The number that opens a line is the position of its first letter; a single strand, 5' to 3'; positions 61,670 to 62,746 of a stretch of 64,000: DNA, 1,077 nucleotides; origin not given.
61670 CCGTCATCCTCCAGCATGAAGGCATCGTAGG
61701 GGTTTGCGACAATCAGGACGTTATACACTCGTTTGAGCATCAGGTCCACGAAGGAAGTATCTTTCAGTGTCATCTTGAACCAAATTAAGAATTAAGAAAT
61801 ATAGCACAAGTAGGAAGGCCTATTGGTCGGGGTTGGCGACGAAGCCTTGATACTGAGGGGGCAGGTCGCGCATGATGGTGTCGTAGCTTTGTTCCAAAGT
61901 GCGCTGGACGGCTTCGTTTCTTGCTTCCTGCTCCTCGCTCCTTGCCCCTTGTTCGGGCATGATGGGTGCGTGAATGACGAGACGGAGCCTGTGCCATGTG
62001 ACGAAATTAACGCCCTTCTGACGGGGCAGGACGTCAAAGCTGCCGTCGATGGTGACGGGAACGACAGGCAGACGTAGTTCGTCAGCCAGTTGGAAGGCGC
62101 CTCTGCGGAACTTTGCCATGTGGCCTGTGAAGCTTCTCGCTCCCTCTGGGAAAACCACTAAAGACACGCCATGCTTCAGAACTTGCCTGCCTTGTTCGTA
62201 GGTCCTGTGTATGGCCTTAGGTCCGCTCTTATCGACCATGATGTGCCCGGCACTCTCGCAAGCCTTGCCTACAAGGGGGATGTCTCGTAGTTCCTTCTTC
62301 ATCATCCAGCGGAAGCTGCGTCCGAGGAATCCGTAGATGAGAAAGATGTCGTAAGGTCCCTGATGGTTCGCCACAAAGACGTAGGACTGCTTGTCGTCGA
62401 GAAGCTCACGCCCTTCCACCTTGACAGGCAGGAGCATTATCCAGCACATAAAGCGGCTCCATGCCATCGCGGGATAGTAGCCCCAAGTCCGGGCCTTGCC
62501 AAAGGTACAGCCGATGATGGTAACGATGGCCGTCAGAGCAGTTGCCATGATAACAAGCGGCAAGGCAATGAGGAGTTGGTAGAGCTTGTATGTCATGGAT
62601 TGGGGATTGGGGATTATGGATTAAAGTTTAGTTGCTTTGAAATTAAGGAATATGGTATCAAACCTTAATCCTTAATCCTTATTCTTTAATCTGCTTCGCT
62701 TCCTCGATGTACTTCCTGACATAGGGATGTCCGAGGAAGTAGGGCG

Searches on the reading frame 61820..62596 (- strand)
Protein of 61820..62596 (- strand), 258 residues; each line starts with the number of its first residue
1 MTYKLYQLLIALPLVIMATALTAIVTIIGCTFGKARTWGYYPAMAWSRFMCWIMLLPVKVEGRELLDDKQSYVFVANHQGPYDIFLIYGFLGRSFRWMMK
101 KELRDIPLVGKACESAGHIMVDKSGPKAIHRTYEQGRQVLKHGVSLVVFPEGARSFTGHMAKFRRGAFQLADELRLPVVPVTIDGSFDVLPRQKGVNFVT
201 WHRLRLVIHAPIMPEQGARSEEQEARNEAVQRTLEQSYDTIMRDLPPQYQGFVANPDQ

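Call 88: search_protein_families(library=pfam, proteins=[window:61820-62596:-], max_evalue=0.001)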
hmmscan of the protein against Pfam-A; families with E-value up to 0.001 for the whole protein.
window:61820-62596:- (258 aa): 1 family
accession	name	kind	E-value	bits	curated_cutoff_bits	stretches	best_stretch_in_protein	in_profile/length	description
PF01553.26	Acyltransferase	-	7.2e-29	100.7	23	1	58-183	2-131/132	Acyltransferase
